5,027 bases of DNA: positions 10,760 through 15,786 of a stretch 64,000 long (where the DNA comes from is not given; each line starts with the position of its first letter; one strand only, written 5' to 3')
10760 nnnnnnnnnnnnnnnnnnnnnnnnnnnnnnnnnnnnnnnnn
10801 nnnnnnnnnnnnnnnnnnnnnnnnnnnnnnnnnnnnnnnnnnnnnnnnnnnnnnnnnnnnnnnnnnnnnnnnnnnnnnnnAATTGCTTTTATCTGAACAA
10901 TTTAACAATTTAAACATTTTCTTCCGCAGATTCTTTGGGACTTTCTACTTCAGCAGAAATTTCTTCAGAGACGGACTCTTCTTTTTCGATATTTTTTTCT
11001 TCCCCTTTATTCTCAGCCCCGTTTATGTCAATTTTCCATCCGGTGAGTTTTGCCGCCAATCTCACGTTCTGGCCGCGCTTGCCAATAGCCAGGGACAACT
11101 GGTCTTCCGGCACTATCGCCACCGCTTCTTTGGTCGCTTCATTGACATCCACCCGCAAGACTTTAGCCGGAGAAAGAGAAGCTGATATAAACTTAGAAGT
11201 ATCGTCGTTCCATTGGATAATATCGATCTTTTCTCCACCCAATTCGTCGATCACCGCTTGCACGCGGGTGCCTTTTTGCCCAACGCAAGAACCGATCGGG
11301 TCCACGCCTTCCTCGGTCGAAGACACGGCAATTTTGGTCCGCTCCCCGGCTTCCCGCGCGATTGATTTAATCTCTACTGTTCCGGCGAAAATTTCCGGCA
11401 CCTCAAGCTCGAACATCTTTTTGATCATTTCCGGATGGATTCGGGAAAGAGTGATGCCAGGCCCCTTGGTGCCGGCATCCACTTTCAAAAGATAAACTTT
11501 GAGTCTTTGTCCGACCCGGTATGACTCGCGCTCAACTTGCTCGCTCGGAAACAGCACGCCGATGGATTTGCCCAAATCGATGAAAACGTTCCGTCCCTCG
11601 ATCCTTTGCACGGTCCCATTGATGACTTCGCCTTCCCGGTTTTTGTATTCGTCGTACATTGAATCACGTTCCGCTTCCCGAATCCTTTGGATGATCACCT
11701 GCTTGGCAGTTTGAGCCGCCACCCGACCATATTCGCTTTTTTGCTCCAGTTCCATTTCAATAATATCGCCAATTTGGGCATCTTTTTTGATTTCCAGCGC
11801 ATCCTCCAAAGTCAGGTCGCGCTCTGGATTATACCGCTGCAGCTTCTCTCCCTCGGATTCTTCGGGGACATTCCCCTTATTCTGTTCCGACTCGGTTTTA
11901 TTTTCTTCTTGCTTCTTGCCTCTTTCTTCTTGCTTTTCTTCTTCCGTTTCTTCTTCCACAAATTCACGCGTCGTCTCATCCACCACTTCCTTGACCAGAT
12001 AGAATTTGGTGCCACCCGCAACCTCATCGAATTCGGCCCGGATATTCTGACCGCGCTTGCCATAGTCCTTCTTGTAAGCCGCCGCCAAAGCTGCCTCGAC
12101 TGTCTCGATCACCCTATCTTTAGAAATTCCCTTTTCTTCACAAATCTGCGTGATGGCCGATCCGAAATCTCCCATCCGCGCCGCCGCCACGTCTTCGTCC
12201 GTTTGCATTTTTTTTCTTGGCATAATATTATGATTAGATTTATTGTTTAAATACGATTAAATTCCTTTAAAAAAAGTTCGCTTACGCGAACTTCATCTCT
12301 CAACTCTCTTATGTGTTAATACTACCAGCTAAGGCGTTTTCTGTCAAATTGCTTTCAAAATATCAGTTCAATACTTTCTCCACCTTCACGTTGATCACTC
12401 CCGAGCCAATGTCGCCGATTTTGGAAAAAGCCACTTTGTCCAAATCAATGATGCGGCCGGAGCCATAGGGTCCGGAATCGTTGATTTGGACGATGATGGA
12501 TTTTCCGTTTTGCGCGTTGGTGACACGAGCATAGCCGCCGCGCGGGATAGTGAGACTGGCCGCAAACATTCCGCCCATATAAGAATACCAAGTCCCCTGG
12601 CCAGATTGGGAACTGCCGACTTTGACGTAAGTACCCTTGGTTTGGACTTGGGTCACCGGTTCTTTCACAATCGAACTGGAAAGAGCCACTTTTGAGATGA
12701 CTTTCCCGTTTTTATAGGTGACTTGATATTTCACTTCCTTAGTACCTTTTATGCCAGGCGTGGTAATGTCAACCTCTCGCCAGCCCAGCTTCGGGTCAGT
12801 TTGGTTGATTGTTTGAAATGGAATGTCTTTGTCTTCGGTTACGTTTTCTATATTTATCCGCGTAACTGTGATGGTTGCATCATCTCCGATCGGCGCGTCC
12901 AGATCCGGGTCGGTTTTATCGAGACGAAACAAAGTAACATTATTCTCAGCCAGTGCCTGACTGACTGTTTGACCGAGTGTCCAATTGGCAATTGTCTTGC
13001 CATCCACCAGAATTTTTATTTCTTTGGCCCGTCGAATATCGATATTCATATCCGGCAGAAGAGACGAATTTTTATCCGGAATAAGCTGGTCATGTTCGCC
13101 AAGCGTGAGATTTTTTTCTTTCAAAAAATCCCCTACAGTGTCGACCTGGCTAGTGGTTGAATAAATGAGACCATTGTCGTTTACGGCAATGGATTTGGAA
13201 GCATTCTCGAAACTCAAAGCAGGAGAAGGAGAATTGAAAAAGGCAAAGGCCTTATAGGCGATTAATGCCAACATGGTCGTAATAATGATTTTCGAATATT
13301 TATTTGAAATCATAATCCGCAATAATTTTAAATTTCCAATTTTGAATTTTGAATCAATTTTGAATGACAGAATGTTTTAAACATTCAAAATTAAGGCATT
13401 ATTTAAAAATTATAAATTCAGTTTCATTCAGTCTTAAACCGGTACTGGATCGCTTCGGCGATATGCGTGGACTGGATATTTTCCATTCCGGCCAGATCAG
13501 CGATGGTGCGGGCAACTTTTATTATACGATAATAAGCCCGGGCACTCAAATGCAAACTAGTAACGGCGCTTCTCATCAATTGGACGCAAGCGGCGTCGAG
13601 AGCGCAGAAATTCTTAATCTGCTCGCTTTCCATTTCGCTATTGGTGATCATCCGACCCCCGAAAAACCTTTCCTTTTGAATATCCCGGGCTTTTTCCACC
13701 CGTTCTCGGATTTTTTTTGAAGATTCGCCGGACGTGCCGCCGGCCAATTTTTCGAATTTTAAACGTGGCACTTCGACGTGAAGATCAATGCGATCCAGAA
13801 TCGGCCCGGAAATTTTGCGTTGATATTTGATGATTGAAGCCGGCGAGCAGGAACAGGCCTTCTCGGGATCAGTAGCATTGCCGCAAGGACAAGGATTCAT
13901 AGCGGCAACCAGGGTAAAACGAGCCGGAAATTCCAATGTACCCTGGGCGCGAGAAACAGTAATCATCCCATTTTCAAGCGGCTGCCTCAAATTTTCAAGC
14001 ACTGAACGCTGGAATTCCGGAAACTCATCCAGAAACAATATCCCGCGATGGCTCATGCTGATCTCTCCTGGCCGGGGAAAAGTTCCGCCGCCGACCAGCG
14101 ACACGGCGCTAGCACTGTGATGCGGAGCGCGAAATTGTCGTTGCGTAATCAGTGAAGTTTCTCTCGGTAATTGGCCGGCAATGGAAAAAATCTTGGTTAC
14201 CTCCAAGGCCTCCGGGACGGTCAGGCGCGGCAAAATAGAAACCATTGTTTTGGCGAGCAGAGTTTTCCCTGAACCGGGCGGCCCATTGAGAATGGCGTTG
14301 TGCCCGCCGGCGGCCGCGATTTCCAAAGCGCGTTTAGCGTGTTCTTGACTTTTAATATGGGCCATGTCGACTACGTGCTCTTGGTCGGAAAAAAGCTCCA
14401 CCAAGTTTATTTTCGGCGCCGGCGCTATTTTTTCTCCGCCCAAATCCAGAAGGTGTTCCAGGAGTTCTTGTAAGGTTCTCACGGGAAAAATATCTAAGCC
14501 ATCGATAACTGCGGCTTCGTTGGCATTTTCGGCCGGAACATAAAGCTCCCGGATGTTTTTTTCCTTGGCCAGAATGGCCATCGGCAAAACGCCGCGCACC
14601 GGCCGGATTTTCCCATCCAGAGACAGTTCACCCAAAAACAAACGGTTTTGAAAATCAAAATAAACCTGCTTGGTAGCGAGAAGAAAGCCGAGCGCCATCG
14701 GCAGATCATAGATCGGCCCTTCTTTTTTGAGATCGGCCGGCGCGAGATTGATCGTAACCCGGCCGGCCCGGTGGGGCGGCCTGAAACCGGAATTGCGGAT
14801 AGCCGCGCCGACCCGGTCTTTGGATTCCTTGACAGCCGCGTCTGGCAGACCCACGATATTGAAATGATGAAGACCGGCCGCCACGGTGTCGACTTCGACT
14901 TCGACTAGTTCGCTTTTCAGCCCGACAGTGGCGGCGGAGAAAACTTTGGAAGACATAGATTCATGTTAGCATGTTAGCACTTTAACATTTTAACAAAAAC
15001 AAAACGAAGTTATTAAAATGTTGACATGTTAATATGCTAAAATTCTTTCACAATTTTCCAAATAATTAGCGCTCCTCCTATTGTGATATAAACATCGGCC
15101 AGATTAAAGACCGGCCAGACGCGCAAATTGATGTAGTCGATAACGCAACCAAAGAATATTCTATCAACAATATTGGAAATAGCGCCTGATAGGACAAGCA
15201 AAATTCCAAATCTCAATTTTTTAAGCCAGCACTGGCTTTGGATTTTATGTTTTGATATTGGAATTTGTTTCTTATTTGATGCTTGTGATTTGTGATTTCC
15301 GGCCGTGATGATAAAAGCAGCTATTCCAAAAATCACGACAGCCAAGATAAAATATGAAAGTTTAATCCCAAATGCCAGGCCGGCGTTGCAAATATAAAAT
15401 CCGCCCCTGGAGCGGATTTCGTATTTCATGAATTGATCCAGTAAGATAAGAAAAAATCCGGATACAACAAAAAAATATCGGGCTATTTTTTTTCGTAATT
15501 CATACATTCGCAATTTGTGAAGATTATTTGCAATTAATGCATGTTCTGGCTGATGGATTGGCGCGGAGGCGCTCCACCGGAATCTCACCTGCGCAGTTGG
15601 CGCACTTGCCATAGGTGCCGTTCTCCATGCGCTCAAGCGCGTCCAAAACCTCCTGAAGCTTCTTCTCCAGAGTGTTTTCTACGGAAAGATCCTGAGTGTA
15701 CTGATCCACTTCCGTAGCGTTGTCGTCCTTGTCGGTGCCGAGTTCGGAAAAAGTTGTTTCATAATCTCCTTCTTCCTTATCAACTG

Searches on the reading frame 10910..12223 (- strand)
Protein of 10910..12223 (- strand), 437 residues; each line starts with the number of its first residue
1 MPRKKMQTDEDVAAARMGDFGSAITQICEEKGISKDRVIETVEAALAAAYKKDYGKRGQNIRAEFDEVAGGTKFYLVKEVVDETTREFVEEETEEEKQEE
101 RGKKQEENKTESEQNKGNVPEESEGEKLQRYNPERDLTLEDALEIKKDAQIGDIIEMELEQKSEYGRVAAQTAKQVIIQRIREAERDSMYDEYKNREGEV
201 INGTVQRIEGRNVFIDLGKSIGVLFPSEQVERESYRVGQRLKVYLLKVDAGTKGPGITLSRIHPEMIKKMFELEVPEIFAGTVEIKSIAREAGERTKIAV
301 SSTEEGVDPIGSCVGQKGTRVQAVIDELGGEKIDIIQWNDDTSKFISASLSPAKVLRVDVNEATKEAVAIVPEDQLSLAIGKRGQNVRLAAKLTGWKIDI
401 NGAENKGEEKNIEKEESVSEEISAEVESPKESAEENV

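Call 11: search_protein_families(library=pfam, proteins=[window:10910-12223:-])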
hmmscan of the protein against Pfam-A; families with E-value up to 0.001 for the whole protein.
window:10910-12223:- (437 aa): 4 families
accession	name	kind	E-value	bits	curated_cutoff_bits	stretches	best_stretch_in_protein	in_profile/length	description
PF08529.16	NusA_N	-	1.3e-29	103.3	23.8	1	20-187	2-119/119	NusA N-terminal domain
PF13184.12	KH_5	-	6.3e-28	97.1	27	1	292-359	1-68/69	NusA-like KH domain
PF00575.29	S1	-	5.6e-08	33.5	22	1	196-255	3-69/74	S1 RNA binding domain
PF23095.1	KH_NusA_C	-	1.4e-05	25.5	34.2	1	373-416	7-50/59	Transcription termination/antitermination protein NusA, KH domain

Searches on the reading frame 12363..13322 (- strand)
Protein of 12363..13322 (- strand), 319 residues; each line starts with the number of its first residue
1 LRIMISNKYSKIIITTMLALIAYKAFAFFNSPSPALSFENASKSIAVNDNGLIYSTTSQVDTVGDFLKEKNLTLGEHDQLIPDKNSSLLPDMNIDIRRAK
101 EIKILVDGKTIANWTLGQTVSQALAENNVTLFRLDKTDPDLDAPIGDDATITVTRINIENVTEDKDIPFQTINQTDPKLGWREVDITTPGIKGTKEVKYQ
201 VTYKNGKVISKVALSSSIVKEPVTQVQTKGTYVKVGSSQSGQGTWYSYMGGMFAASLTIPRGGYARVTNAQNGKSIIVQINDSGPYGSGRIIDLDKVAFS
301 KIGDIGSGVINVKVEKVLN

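Call 11: search_protein_families(library=pfam, proteins=[window:12363-13322:-])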
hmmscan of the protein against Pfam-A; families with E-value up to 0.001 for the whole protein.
window:12363-13322:- (319 aa): 3 families
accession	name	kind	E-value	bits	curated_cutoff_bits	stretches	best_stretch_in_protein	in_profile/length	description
PF07501.17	G5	-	5.7e-18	65.4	23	1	159-231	2-74/75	G5 domain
PF03990.20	DUF348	-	9.2e-15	54.5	24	2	102-142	1-41/41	G5-linked-Ubiquitin-like domain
PF03330.24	DPBB_1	-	4.4e-13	49.7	28.8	1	250-314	22-83/83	Lytic transglycolase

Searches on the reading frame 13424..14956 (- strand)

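Call 11: search_protein_families(library=pfam, proteins=[window:13424-14956:-])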
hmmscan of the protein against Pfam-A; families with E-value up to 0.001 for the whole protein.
window:13424-14956:- (510 aa): 8 families
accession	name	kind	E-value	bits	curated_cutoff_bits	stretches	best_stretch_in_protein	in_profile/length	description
PF01078.27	Mg_chelatase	-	6.9e-92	306.9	20.3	1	197-403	1-206/207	Magnesium chelatase, subunit ChlI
PF13541.12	ChlI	-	4.6e-43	146.4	27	1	20-144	1-121/121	Subunit ChlI of Mg-chelatase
PF13335.12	Mg_chelatase_C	-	7.5e-34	116.6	26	1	410-506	1-94/94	Magnesium chelatase, subunit ChlI C-terminal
PF07728.20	AAA_5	-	3.8e-09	37.1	22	1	221-357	2-125/139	AAA domain (dynein-related subfamily)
PF00493.29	MCM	-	7.2e-07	29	23.3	1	296-392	114-200/224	MCM P-loop domain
PF05362.19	Lon_C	-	2.3e-05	24.5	21.1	1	64-170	93-203/205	Lon protease (S16) C-terminal proteolytic domain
PF00004.35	AAA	-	9e-05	23.4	21.2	0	222-312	2-66/131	ATPase family associated with various cellular activities (AAA)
PF00158.32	Sigma54_activat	-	0.00021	21.4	20.2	0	205-354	9-142/168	Sigma-54 interaction domain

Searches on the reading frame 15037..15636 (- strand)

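Call 65: search_protein_families(library=ncbifam, proteins=[window:15037-15636:-], max_evalue=0.01)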
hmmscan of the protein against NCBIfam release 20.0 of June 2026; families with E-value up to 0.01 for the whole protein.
window:15037-15636:- (199 aa): 20 families
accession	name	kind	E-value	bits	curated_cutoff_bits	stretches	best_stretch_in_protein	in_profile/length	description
TIGR00077.1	lspA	equivalog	3.3e-14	53.1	73.95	1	128-195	86-154/164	signal peptidase II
NF011371.0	PRK14790.1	equivalog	4.3e-13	49.4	202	1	81-193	54-150/169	lipoprotein signal peptidase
NF011370.0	PRK14789.1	equivalog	3.1e-11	43.3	248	1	145-196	99-150/194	lipoprotein signal peptidase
NF011366.0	PRK14785.1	subfamily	3.6e-11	43.3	256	1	139-195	128-189/198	lipoprotein signal peptidase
NF011350.0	PRK14768.1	equivalog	1.3e-09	38.5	210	1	142-191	85-136/148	lipoprotein signal peptidase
NF011357.0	PRK14775.1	equivalog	1.4e-09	38.1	201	1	128-188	78-140/170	lipoprotein signal peptidase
NF011351.0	PRK14769.1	subfamily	1.5e-09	38.3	216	1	136-191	86-139/156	lipoprotein signal peptidase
NF011362.0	PRK14781.1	subfamily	4.4e-09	36.7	177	1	143-193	107-157/170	lipoprotein signal peptidase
NF011355.0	PRK14773.1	subfamily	1.2e-08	35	218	1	139-193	123-184/206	lipoprotein signal peptidase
NF011368.0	PRK14787.1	equivalog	4.1e-08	33.4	177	1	81-192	44-150/167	lipoprotein signal peptidase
NF011360.0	PRK14779.1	subfamily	1e-07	32.1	177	1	134-193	96-151/163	lipoprotein signal peptidase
NF011352.0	PRK14770.1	equivalog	1.6e-07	30.9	223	1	148-192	111-159/173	lipoprotein signal peptidase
NF011365.0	PRK14784.1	equivalog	1.9e-07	31.3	181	1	140-189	88-140/160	lipoprotein signal peptidase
NF011369.0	PRK14788.1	equivalog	1.1e-06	28.2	200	1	80-167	43-118/213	lipoprotein signal peptidase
NF011358.0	PRK14776.1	equivalog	1.2e-06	28.4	285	1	144-192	99-151/170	lipoprotein signal peptidase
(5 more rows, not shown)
